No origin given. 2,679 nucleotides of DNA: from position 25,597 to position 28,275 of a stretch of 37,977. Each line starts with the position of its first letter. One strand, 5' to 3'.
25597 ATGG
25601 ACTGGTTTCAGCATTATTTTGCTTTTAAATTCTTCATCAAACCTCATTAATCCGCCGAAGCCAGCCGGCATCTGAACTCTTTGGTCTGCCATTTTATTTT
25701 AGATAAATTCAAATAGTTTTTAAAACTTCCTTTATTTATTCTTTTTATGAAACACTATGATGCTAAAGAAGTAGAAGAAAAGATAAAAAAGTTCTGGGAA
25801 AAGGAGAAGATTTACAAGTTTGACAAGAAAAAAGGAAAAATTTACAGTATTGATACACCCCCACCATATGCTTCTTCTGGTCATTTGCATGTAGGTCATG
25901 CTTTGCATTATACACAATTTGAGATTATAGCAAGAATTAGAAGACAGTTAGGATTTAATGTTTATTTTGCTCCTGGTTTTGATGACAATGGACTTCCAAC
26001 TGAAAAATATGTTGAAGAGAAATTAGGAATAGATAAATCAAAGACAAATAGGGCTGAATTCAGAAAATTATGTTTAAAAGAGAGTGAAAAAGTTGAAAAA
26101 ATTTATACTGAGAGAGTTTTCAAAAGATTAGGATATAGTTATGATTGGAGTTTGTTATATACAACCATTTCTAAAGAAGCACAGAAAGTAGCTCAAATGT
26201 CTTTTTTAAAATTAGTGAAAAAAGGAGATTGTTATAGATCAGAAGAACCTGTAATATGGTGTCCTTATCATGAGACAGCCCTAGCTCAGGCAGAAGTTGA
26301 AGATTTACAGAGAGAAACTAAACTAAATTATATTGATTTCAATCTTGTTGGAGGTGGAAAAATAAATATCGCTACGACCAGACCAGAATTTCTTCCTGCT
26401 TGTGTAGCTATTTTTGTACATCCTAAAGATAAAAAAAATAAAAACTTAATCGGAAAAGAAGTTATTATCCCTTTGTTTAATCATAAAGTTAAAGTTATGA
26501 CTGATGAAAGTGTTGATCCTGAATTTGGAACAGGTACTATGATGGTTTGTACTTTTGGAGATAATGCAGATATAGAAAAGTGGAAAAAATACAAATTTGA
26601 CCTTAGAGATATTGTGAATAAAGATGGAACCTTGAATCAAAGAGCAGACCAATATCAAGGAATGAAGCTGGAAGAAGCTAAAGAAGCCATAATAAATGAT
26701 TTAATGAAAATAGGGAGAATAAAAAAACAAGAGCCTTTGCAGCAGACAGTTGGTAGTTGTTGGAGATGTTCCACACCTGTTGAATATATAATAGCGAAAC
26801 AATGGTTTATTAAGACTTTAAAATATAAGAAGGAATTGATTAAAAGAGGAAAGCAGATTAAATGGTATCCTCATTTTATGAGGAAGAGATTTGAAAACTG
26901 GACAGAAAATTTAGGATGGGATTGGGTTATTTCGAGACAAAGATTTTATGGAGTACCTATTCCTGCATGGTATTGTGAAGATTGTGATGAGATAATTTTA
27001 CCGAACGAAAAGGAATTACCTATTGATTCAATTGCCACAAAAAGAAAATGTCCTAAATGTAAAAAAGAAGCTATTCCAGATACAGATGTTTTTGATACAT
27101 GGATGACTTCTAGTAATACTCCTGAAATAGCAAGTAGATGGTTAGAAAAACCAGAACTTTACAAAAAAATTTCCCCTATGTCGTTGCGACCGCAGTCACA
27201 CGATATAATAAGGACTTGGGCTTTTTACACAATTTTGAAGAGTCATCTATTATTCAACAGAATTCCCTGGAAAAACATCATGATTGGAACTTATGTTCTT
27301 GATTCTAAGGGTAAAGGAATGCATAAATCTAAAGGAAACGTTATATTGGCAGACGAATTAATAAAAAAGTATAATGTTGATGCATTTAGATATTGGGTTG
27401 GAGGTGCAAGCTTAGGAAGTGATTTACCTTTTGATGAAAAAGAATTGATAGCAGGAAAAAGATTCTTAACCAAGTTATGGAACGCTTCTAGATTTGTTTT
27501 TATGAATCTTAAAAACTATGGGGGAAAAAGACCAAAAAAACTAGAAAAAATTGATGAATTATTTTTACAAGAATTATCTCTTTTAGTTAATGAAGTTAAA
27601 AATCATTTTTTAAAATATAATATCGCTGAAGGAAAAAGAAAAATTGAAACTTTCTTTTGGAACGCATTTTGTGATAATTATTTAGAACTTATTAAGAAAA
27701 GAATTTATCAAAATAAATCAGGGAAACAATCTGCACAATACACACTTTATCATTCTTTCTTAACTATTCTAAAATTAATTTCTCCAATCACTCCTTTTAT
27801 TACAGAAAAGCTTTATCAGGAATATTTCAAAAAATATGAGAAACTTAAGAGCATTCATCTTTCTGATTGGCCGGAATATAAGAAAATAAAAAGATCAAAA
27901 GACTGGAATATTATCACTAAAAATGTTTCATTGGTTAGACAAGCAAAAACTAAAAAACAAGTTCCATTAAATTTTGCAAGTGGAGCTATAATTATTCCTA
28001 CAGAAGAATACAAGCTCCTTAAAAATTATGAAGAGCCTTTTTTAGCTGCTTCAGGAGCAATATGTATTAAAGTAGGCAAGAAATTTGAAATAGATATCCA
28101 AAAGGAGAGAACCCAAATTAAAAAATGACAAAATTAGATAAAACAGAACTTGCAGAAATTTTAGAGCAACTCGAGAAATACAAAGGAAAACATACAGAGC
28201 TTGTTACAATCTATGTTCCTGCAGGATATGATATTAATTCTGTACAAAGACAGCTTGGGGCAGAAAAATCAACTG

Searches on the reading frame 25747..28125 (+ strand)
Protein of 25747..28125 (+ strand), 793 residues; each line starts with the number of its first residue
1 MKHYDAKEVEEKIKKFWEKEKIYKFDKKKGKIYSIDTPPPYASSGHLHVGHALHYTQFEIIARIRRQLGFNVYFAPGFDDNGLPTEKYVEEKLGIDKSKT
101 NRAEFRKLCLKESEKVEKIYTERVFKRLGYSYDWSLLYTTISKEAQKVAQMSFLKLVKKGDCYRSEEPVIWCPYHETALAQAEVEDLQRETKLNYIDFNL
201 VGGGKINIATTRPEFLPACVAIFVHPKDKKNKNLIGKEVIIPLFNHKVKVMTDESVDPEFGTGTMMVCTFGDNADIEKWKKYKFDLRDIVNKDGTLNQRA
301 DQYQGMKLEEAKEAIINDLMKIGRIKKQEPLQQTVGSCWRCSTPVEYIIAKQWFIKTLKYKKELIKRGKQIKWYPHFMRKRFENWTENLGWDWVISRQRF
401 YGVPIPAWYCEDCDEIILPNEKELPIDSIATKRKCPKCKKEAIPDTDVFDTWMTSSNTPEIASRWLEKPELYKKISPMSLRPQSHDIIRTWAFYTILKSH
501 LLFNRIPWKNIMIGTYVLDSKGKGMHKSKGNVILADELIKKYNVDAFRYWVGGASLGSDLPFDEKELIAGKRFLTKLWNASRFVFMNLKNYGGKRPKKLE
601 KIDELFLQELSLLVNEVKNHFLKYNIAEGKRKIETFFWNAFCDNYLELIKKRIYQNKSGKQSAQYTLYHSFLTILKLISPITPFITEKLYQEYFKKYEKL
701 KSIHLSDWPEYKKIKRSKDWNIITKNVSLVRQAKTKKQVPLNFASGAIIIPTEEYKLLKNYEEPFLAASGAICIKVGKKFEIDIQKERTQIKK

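Call 28: search_protein_families(library=pfam, proteins=[window:25747-28125:+], max_evalue=0.001)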
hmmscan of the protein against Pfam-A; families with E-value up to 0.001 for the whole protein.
window:25747-28125:+ (793 aa): 6 families
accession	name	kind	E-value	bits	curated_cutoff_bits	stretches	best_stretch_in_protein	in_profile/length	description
PF00133.28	tRNA-synt_1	-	1.9e-83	281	22.7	1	13-562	2-413/414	tRNA synthetases class I (I, L, M and V)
PF08264.19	Anticodon_1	-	6.2e-34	117.4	25.1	1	603-742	1-141/148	Anticodon-binding domain of tRNA ligase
PF09334.17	tRNA-synt_1g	-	4.7e-19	68.9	20.1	1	35-185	3-136/391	tRNA synthetases class I (M)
PF01406.26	tRNA-synt_1e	-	1.4e-06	28.4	27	0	508-568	237-297/301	tRNA synthetases class I (C) catalytic domain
PF13603.12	tRNA-synt_1_2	-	2.8e-05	24.2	25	1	233-299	83-149/185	Leucyl-tRNA synthetase, editing domain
PF20097.4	DUF6487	-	0.00032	21.5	24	1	365-419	13-64/67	Domain of unknown function (DUF6487)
